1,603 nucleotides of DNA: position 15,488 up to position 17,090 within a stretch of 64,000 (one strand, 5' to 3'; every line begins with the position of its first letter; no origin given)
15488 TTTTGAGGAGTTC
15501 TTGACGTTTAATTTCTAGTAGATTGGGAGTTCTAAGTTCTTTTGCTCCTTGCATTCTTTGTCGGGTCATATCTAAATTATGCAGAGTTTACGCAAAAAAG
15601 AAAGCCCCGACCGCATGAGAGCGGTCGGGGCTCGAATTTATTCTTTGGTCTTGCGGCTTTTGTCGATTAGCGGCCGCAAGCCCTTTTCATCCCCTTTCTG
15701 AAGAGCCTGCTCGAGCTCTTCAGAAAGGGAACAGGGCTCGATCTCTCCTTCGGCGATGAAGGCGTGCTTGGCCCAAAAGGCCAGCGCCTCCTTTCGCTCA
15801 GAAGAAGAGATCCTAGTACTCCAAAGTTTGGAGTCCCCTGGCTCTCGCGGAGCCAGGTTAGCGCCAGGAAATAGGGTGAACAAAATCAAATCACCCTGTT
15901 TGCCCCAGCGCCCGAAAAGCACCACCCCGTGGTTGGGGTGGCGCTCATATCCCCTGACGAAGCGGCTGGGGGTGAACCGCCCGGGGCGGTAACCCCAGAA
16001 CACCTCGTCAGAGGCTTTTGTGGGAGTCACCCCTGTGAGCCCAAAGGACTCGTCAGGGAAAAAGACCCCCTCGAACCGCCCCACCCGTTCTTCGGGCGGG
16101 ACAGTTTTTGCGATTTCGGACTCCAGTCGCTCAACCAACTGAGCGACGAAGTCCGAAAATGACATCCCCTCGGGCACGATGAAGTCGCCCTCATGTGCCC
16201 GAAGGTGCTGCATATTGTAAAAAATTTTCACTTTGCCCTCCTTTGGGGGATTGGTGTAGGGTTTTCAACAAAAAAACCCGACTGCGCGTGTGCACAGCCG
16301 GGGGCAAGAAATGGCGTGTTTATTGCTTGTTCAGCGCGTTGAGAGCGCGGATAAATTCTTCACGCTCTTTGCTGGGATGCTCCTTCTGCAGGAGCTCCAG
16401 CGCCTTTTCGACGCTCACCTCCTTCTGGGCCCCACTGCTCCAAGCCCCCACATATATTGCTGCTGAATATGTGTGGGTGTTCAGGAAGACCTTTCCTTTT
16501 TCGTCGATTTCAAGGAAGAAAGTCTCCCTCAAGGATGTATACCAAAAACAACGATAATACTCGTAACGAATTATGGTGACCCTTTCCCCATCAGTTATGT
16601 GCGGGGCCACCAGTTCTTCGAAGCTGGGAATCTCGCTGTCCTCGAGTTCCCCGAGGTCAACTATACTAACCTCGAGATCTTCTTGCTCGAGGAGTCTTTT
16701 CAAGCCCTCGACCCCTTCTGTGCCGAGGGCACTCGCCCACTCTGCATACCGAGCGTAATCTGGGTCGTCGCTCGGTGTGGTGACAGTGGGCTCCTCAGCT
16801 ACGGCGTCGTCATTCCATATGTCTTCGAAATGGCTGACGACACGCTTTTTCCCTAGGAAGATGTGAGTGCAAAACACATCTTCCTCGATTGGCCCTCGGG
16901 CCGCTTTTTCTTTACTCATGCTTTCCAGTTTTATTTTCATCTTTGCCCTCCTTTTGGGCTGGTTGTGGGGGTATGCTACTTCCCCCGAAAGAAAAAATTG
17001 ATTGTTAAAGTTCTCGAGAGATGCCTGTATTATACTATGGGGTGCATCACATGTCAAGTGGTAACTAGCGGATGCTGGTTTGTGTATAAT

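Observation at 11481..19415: Duplicated module of a TrmB-family regulator and a ~490-aa methyltransferase-domain protein, with an NNMT-like methyltransferase and a HisC-like aminotransferase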

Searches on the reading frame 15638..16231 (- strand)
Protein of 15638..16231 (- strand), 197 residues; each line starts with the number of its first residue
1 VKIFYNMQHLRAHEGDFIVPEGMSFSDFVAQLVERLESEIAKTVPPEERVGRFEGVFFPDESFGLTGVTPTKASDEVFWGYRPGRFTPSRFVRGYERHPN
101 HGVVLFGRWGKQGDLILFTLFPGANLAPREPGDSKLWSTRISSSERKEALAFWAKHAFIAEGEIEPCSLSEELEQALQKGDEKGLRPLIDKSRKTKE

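Call 3: search_protein_families(library=pfam, proteins=[window:15638-16231:-], max_evalue=0.01)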
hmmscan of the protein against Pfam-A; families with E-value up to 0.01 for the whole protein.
window:15638-16231:- (197 aa): 0 families

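Call 6: search_protein_families(library=ncbifam, proteins=[window:15638-16231:-], max_evalue=0.01)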
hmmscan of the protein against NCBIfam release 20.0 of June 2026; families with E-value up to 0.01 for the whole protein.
window:15638-16231:- (197 aa): 0 families

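Call 23: search_protein_families(library=phrogs, proteins=[window:15638-16231:-], max_evalue=0.01)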
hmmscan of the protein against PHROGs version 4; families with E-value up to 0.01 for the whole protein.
window:15638-16231:- (197 aa): 1 family
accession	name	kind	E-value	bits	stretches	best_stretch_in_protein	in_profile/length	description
phrog_23674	-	unknown function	0.0025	18.8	1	60-162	50-149/157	-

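Call 24: search_protein_families(library=padloc, proteins=[window:15638-16231:-], max_evalue=0.01)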
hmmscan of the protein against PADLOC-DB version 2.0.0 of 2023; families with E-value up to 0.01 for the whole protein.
window:15638-16231:- (197 aa): 0 families

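Call 68: find_related_loci(query=window:15638-16231:-, collection=viral_contigs, flank=5000)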
Query window:15638-16231:- (197 aa) in viral_contigs; peptide patterns used: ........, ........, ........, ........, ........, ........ (x = any residue, [..] = any of these).
7 stretches matched a pattern, but none encodes a relative of the query by tblastn (E <= 1e-3).

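Call 69: find_encoding_contigs(protein=window:15638-16231:-, flank=3000, max_places=6)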
Protein window:15638-16231:- (197 aa): 1 contig read that carries it; 1 place shown.
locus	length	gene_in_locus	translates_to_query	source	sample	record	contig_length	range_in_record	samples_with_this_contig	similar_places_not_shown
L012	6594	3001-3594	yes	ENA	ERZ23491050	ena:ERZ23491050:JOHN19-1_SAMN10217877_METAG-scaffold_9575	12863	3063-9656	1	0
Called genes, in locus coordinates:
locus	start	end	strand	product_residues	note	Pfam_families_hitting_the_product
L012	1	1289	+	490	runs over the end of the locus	PF13489:Methyltransf_23 (weak)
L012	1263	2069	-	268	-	PF01978:TrmB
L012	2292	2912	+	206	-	-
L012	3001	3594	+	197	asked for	-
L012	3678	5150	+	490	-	PF13489:Methyltransf_23 (weak)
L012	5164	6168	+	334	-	PF00155:Aminotran_1_2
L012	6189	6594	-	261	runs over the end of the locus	PF01978:TrmB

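Call 109: search_protein_families(library=phrogs, proteins=[window:15638-16231:-], max_evalue=0.05)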
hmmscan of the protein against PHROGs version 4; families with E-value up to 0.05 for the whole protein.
window:15638-16231:- (197 aa): 1 family
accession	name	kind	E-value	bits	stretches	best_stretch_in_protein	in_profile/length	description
phrog_23674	-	unknown function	0.0025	18.8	1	60-162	50-149/157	-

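Call 110: search_solved_structures(query=A11, max_evalue=1)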
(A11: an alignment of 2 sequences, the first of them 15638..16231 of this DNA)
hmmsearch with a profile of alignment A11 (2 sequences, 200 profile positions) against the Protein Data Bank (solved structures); distinct sequences matched with E-value up to 1: 1.
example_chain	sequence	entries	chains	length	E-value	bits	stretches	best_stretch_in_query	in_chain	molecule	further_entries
9k7y_A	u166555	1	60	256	0.53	13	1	114-197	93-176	Cage-i53-Zn1-HEHE-14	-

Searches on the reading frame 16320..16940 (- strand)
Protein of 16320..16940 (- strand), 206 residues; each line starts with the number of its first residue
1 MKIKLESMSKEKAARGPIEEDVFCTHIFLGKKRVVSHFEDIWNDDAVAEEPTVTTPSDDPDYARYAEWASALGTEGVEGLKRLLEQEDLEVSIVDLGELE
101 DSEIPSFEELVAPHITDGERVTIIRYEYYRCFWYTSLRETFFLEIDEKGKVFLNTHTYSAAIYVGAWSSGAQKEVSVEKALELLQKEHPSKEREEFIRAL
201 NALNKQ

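Call 23: search_protein_families(library=phrogs, proteins=[window:16320-16940:-], max_evalue=0.01)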
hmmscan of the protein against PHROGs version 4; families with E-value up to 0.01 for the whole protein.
window:16320-16940:- (206 aa): 0 families

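Call 24: search_protein_families(library=padloc, proteins=[window:16320-16940:-], max_evalue=0.01)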
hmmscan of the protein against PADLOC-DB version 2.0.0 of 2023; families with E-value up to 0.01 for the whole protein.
window:16320-16940:- (206 aa): 0 families

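Call 109: search_protein_families(library=phrogs, proteins=[window:16320-16940:-], max_evalue=0.05)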
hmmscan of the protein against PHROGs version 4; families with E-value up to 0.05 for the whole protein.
window:16320-16940:- (206 aa): 0 families
